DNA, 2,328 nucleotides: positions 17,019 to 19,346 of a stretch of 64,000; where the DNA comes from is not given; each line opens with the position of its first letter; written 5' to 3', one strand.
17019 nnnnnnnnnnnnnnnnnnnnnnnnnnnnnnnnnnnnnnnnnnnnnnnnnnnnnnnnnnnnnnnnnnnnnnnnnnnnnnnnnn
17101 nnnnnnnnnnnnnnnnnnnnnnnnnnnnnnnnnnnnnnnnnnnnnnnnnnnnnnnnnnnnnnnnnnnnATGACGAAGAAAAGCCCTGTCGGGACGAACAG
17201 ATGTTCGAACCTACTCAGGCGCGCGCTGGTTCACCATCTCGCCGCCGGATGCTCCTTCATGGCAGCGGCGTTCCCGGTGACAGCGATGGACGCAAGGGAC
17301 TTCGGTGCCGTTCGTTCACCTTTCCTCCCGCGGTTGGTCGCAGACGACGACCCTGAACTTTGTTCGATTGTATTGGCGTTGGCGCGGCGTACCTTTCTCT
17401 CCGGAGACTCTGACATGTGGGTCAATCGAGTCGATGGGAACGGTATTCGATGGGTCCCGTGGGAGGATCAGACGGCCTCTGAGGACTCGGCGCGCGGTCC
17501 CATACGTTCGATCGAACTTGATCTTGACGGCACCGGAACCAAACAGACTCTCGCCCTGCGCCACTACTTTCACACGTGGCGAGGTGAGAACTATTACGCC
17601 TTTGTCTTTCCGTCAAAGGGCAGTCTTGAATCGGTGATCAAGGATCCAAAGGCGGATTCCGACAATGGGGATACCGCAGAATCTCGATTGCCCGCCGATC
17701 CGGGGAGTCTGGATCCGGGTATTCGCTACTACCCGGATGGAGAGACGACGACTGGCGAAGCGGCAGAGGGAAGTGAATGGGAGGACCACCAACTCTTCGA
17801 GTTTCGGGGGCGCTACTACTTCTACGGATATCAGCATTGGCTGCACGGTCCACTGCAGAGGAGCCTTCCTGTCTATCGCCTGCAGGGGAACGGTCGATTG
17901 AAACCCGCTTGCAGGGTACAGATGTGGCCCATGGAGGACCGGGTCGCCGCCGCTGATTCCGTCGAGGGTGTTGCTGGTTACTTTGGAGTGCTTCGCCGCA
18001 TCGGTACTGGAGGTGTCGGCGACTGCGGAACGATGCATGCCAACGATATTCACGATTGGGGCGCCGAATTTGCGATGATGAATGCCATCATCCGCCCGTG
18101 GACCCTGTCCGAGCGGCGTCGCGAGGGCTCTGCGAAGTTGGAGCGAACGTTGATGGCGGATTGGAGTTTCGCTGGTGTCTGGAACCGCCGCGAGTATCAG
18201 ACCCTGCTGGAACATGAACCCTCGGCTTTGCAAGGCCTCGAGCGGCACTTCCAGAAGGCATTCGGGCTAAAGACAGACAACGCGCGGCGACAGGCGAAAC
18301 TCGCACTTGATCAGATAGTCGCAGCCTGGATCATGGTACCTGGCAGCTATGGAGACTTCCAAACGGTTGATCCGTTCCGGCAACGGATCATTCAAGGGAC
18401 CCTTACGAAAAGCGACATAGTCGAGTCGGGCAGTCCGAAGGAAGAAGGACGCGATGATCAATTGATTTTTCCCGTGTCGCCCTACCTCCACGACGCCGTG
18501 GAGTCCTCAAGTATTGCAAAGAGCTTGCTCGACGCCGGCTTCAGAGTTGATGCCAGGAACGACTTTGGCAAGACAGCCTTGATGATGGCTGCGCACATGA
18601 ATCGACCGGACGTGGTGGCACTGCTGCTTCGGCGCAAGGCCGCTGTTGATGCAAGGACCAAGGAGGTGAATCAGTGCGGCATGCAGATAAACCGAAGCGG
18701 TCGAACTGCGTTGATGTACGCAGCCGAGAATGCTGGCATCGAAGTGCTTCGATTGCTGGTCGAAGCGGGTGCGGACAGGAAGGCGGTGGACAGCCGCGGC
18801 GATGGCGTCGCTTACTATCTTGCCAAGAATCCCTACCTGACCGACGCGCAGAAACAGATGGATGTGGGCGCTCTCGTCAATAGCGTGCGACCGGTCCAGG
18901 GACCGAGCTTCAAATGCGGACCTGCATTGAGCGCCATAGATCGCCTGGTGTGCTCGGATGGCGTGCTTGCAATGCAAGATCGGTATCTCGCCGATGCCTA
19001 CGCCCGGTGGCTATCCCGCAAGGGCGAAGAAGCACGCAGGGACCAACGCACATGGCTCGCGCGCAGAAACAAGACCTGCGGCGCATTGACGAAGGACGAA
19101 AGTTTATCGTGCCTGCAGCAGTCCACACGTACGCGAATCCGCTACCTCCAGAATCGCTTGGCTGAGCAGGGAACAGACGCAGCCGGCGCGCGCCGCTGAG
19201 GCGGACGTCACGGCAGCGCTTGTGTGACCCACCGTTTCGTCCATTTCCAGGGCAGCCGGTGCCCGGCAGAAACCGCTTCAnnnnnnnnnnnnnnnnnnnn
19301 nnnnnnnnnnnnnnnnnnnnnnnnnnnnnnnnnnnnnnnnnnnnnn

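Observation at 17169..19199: Low-GC gene for a large exported protein: unknown ~440-aa domain + ankyrin repeats + DUF1311/LprI-like tail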

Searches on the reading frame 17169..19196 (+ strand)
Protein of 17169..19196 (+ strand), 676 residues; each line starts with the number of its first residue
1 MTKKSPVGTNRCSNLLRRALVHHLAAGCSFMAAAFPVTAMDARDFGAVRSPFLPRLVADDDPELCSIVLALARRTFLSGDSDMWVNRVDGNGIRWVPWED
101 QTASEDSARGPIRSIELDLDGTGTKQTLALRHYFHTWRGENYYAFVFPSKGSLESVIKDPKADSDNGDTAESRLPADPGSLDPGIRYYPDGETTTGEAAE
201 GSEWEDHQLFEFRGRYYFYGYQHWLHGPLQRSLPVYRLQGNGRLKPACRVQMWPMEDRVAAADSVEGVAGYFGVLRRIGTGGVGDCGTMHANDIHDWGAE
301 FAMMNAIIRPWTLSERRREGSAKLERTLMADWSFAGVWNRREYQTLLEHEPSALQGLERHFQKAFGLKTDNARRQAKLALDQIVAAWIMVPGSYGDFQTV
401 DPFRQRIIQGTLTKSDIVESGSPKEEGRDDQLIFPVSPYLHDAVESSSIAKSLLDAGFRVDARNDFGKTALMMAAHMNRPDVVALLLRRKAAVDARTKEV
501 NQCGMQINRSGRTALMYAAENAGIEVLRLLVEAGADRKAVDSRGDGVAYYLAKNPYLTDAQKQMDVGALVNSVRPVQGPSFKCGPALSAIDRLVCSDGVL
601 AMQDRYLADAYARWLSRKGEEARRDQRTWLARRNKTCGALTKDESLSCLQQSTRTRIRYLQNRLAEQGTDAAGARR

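Call 3: search_protein_families(library=pfam, proteins=[window:17169-19196:+], max_evalue=1)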
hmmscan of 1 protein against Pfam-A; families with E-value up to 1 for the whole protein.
window:17169-19196:+ (676 aa): 6 families
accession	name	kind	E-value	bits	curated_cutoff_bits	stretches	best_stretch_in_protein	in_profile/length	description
PF00023.36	Ank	-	4.2e-15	55.5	21.1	2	467-498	2-33/33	Ankyrin repeat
PF12796.13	Ank_2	-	4.7e-15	56.4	27.3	1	440-537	1-86/90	Ankyrin repeats (3 copies)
PF13857.12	Ank_5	-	1.4e-11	44.9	27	2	503-546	4-50/56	Ankyrin repeats (many copies)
PF13637.12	Ank_4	-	6.4e-10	39.5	22.7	2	449-487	12-50/50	Ankyrin repeats (many copies)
PF13606.12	Ank_3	-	9.9e-10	38.2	22.3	2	467-494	2-29/30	Ankyrin repeat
PF07007.17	LprI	-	1.4e-05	25.9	22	1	591-660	13-106/106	Lysozyme inhibitor LprI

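Call 4: search_protein_families(library=ncbifam, proteins=[window:17169-19196:+], max_evalue=1)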
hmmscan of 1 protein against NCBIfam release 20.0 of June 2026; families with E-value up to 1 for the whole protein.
window:17169-19196:+ (676 aa): 9 families
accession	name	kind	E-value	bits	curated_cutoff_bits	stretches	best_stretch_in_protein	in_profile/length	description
NF043023.1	T4SS_AnkH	equivalog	1.3e-10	40.7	600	2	451-549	16-103/467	Dot/Icm T4SS effector AnkH/LegA3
NF041931.2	MzaA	equivalog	9.5e-09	34.6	800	2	509-553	33-76/726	MZA anti-phage system associated sigma-70 family RNA polymerase sigma factor MzaA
NF043029.1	T4SS_AnkY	equivalog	3.7e-06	25.7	600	2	441-500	463-524/543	Dot/Icm T4SS effector AnkY/LegA9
TIGR00870.1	trp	subfamily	8.5e-06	24.1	498.75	1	465-547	129-214/747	transient-receptor-potential calcium channel protein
NF043028.1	T4SS_AnkX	equivalog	0.00046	18.4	1400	2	505-551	576-622/938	Dot/Icm T4SS effector AnkN/AnkX/LegA8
NF043024.1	T4SS_AnkI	equivalog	0.0073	15.1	550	1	468-541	242-314/439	Dot/Icm T4SS effector AnkI/LegAS4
NF043021.1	T4SS_AnkF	equivalog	0.036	12.3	1000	1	461-521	613-676/917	Dot/Icm T4SS effector AnkF/LegA14/Ceg31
NF043022.1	T4SS_AnkG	equivalog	0.17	10.6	500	0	449-499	380-435/455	Dot/Icm T4SS effector AnkG/AnkZ/LegA7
NF043027.1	T4SS_AnkQ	equivalog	0.3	9.6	700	1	446-562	306-415/496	Dot/Icm T4SS effector AnkQ/LegA10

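Call 5: search_solved_structures(query=window:17169-19196:+, max_evalue=1)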
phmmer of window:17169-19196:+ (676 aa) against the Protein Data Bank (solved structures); distinct sequences matched with E-value up to 1: 408 (the best 60 are shown).
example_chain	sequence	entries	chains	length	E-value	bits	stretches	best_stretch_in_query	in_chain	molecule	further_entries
4rlv_A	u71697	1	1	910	8.7e-21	77.3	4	449-515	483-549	Ankyrin-1, Ankyrin-2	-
5y4d_A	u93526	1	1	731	7e-18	67.7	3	449-516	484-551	Ankyrin-1,Ankyrin-2,Ankyrin-2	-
4qfv_A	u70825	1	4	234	1.4e-14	56.8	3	440-556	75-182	ANK-N5C-281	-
1n0r_A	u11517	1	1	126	1.9e-14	56.4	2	510-571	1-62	4 ankyrin repeats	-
1wdy_A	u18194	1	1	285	4.4e-14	55.2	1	437-547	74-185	2-5A-dependent ribonuclease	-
4o60_A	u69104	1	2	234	7.9e-14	54.3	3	451-572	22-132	ANK-N5C-317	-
4g8k_A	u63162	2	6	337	1.3e-13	53.7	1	438-547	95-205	2-5A-dependent ribonuclease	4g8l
7tw3_G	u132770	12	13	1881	1.3e-12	50.3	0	449-540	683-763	Ankyrin-1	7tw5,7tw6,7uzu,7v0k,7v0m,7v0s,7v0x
5y4f_A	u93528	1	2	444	4.5e-12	48.5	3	449-516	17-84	Ankyrin-2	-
4oau_C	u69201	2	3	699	4.9e-12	48.4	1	438-547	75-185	2-5A-dependent ribonuclease | PROTEIN (RNase L)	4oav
4hb5_A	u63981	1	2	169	1.2e-11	47.2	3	498-544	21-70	Engineered Protein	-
1n0q_A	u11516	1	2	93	1.7e-11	46.6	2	508-568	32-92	3 ankyrin repeats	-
4gpm_A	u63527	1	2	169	5.4e-11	45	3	496-544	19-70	Engineered Protein OR264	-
5kwd_A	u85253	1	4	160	5.6e-11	44.9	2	508-568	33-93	Ankyrin repeat-containing protein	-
5vkq_A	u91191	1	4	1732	6.2e-11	44.8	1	446-505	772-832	No mechanoreceptor potential C isoform L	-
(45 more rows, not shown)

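Call 19: search_protein_families(library=pfam, alignment_id=A3, max_evalue=0.001)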
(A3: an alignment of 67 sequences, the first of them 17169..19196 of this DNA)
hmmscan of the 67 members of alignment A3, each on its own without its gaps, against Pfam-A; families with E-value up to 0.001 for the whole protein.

A. member 1, window:17169-19196:+ (676 aa): 6 families
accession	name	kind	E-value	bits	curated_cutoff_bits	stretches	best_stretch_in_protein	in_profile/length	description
PF00023.36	Ank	-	4.2e-15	55.5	21.1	2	467-498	2-33/33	Ankyrin repeat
PF12796.13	Ank_2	-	4.7e-15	56.4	27.3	1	440-537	1-86/90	Ankyrin repeats (3 copies)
PF13857.12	Ank_5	-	1.4e-11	44.9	27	2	503-546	4-50/56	Ankyrin repeats (many copies)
PF13637.12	Ank_4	-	6.4e-10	39.5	22.7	1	449-487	12-50/50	Ankyrin repeats (many copies)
PF13606.12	Ank_3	-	9.9e-10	38.2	22.3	0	467-494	2-29/30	Ankyrin repeat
PF07007.17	LprI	-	1.4e-05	25.9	22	1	591-660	13-106/106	Lysozyme inhibitor LprI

B. families by the number of members that match (of 67 scanned): 12 families
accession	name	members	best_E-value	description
PF12796.13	Ank_2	56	2.1e-32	Ankyrin repeats (3 copies)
PF00023.36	Ank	56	2.7e-20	Ankyrin repeat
PF13606.12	Ank_3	56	6.7e-15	Ankyrin repeat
PF13637.12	Ank_4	55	7.2e-16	Ankyrin repeats (many copies)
PF13857.12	Ank_5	54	9.4e-16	Ankyrin repeats (many copies)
PF07007.17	LprI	23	3.7e-12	Lysozyme inhibitor LprI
PF07719.23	TPR_2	3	0.00019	Tetratricopeptide repeat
PF14559.12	TPR_19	2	8e-06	Tetratricopeptide repeat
PF13414.12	TPR_11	2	0.00034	TPR repeat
PF13431.12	TPR_17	1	6.9e-06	Tetratricopeptide repeat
PF00515.34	TPR_1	1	6e-05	Tetratricopeptide repeat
PF12895.13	ANAPC3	1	0.00038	Anaphase-promoting complex, cyclosome, subunit 3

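Call 35: predict_structure(alignment_id=A2)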
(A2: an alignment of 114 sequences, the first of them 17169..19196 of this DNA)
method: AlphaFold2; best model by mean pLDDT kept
length: 676 residues; sequences in the alignment: 114
mean_pLDDT: 87.2   pTM: 0.86
mean pLDDT of the five models: 87.2, 86.3, 86.1, 85.9, 85.4
residues with pLDDT >= 90: 468; 70-90: 106; 50-70: 54; < 50: 48
segments of 3 or more residues with pLDDT < 50: 1-5, 7-32, 426-428, 671-676
pLDDT, mean of each block of 10 residues (from residue 1): 41 47 45 53 89 96 97 93 85 95 69 96 97 84 95 88 59 53 87 96 94 98 84 97 98 79 86 93 77 90 92 79 91 95 98 97 97 96 93 82 92 87 55 63 96 94 94 98 98 96 84 98 98 98 98 97 98 94 92 97 98 96 97 96 94 98 82 40
secondary structure, 60 per line:
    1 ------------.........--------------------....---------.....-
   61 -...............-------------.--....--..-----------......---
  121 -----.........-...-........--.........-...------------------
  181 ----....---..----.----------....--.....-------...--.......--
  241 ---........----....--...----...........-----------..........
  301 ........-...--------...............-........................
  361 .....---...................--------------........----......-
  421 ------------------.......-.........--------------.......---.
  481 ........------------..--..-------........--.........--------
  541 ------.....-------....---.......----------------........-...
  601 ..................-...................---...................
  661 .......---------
elements in order (helices of 4 or more, strands of 3 or more residues): H13-21 H42-45 E55-59 H62-76 E93-96 E112-117 E126-134 E140-147 H150-158 E185-188 E209-212 E215-219 E232-238 E244-251 H256-259 H269-279 H291-308 H321-335 H337-365 H369-387 H402-409 H414-419 H439-445 H447-455 H470-476 H480-488 H514-521 H524-532 H547-551 H559-562 H566-572 H589-596 H598-618 H620-638 H642-667

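Call 44: search_protein_families(library=padloc, proteins=[window:17169-19196:+], max_evalue=0.01)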
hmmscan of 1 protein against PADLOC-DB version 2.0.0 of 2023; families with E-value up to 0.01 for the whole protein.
window:17169-19196:+ (676 aa): 2 families
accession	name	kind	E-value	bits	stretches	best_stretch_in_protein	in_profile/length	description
PDLC04783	PDC-M72A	-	5e-11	40.5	1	446-558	275-375/392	-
PDLC02908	Ankyrin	-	0.0025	14.1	0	511-545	736-770/880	-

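Call 47: find_related_loci(query=A1, collection=genome_contigs, flank=6000)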
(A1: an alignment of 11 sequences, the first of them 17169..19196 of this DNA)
Query A1 (676 aa) in genome_contigs; peptide patterns used: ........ (x = any residue, [..] = any of these).
7 stretches matched a pattern, but none encodes a relative of the query by tblastn (E <= 1e-3).

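Call 51: find_related_loci(query=A5, collection=genome_contigs, flank=6000)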
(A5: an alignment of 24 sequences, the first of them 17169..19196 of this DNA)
Query A5 (676 aa) in genome_contigs; peptide patterns used: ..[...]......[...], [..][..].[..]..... (x = any residue, [..] = any of these).
285 stretches matched a pattern; 231 encode a relative of the query (tblastn E <= 1e-3); the best 80 are kept; 80 distinct loci.
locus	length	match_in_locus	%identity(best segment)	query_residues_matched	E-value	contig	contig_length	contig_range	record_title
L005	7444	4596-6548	34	44-673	9e-92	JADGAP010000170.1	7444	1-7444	MAG: Magnetococcales bacterium isolate nNGHbin13 nNGH_bin13_NODE_170_length_7444_cov_7.820679, whole genome shotgun sequ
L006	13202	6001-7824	31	42-666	2e-80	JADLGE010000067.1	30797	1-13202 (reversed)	MAG: Gammaproteobacteria bacterium isolate SJ420 c_000000547959, whole genome shotgun sequence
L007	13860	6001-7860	29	41-666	6e-63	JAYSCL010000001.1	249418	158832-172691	MAG: Enterobacterales bacterium isolate ZZ2_ZZA245_bin.24 NODE_30_length_249418_cov_15.110490, whole genome shotgun sequ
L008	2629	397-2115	28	19-661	6e-59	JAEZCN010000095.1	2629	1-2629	MAG: Proteobacteria bacterium isolate OH_CBrB_251 k127_721861, whole genome shotgun sequence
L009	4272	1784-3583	26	52-664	8e-58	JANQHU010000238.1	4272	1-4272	MAG: Bacillota bacterium isolate PL24a_bin.21 k99_1914833, whole genome shotgun sequence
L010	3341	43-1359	32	234-664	1e-54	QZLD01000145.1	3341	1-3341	MAG: Gammaproteobacteria bacterium isolate Madre5 k127_292012, whole genome shotgun sequence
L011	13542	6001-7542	29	135-661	1e-51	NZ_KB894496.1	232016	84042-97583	Algicola sagamiensis DSM 14643 C505DRAFT_scaffold00006.6, whole genome shotgun sequence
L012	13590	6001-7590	27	109-661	8e-51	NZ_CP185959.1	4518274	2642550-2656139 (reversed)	Microbulbifer sp. MCCC 1A16149 chromosome, complete genome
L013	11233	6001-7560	29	41-569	5e-43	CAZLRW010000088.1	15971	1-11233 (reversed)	MAG TPA_asm: uncultured Flavobacteriaceae bacterium isolate SRP287051_co2_163 genome assembly, contig: NODE_6750_length_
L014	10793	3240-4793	23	67-665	4e-42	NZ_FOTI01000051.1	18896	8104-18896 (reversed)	Halanaerobium salsuginis strain ATCC 51327, whole genome shotgun sequence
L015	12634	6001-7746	25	52-661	1e-43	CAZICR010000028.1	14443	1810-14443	MAG TPA_asm: uncultured Cellvibrionaceae bacterium isolate binchicken_co214_42 genome assembly, contig: NODE_4628_length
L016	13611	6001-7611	29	45-576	3e-41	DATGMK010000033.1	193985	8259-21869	MAG TPA_asm: Reyranella sp. isolate SMAG_U9910 k141_532573, whole genome shotgun sequence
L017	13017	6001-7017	31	306-667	2e-37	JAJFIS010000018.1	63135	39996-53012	MAG: Alphaproteobacteria bacterium isolate OFTM136 OFTM136_17, whole genome shotgun sequence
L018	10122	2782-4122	26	232-661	9e-37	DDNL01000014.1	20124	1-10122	MAG TPA_asm: Shewanellaceae bacterium UBA2521 UBA2521_contig_65737, whole genome shotgun sequence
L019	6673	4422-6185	24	16-661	2e-36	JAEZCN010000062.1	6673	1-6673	MAG: Proteobacteria bacterium isolate OH_CBrB_251 k127_1765522, whole genome shotgun sequence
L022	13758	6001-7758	24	14-563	2e-31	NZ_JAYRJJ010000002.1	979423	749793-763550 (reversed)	MAG: Dongia sp. isolate SZ_szas3bin.16 NODE_6_length_979423_cov_30.0287, whole genome shotgun sequence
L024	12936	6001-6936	28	327-665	3e-28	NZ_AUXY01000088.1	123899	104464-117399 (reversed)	Pseudoalteromonas luteoviolacea H33-S contig_49, whole genome shotgun sequence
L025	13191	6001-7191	25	236-664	5e-26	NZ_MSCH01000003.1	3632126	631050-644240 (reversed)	Psychrosphaera saromensis strain SA4-48 scaffold3_cov84_read161, whole genome shotgun sequence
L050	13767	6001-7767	41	25-559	4e-17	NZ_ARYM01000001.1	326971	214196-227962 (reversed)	Hyphomonas polymorpha PS728 contig1, whole genome shotgun sequence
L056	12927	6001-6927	24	300-562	3e-16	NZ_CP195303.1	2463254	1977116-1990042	Micavibrio aeruginosavorus strain HCB189 chromosome, complete genome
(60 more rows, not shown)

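Call 110: search_protein_families(library=pfam, proteins=[L006:2755-4215:+, L006:8405-9325:+, L007:3118-5232:+, L007:7927-10041:+, L011:4449-5597:+, L011:9275-10849:-, L012:3482-3985:+, L012:7876-8925:+, L016:2762-4324:-, L016:8381-10018:-], max_evalue=0.00001)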
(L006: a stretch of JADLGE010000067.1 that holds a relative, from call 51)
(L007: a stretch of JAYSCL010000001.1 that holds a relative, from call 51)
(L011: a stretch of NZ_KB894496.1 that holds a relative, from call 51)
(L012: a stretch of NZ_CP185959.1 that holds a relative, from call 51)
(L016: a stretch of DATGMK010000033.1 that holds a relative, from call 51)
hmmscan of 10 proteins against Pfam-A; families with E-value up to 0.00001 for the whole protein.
L006:2755-4215:+ (487 aa): 5 families
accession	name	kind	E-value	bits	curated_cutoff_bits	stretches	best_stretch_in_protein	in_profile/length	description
PF00478.31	IMPDH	-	2.2e-163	543.7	25.6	1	7-473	1-345/345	IMP dehydrogenase / GMP reductase domain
PF00571.33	CBS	-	2.7e-22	79.3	24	2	93-138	6-52/57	CBS domain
PF03060.21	NMO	-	2.6e-10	40.7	28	0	274-369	141-232/331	Nitronate monooxygenase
PF01070.24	FMN_dh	-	4.8e-08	32.9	24.9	1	256-365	207-308/350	FMN-dependent dehydrogenase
PF00977.27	His_biosynth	-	2.9e-06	27.3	23.6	0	319-361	65-104/228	Histidine biosynthesis protein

L006:8405-9325:+ (307 aa): 0 families

L007:3118-5232:+ (705 aa): 5 families
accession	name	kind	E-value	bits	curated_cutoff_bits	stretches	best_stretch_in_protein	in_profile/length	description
PF17941.7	PP_kinase_C_1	-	5.1e-73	244.6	25.7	1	350-514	1-165/167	Polyphosphate kinase C-terminal domain 1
PF13090.12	PP_kinase_C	-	2.6e-70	235.8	25.8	1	522-694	1-172/172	Polyphosphate kinase C-terminal domain 2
PF02503.22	PP_kinase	-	1.7e-62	210.8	31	1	141-322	2-182/183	Polyphosphate kinase middle domain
PF13089.11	PP_kinase_N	-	4.8e-35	120.5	23.8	1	26-131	1-106/107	Polyphosphate kinase N-terminal domain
PF13091.12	PLDc_2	-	2.6e-12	47.2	27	1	397-510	21-131/132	PLD-like domain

L007:7927-10041:+ (705 aa): 1 family
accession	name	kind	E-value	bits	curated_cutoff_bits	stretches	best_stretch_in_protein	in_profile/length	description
PF02554.20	CstA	-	7.6e-262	870.5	27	1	53-611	1-560/560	Carbon starvation protein CstA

L011:4449-5597:+ (383 aa): 0 families

L011:9275-10849:- (525 aa): 0 families

L012:3482-3985:+ (168 aa): 1 family
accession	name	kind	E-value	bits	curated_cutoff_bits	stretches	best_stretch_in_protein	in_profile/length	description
PF08906.16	T6SS_Tdi1_C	-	1.7e-14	53.8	27.4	1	71-138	7-74/75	T6SS immunity protein Tdi1, C-terminal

L012:7876-8925:+ (350 aa): 4 families
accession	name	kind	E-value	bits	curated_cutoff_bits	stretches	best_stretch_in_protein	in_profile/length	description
PF08240.17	ADH_N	-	3.6e-27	95.1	23.5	1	27-146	2-104/104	Alcohol dehydrogenase GroES-like domain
PF00107.32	ADH_zinc_N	-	1.9e-21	76.8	31.8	1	185-307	1-128/129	Zinc-binding dehydrogenase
PF01262.27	AlaDh_PNT_C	-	2.7e-07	30.7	23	1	176-249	29-104/214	Alanine dehydrogenase/PNT, C-terminal domain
PF02826.25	2-Hacid_dh_C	-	5.1e-06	26.4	25.1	1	174-220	35-81/178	D-isomer specific 2-hydroxyacid dehydrogenase, NAD binding domain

L016:2762-4324:- (521 aa): 0 families

L016:8381-10018:- (546 aa): 1 family
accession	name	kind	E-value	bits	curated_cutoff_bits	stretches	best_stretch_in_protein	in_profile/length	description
PF01425.27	Amidase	-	1.2e-87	295.3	27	1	90-518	1-445/445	Amidase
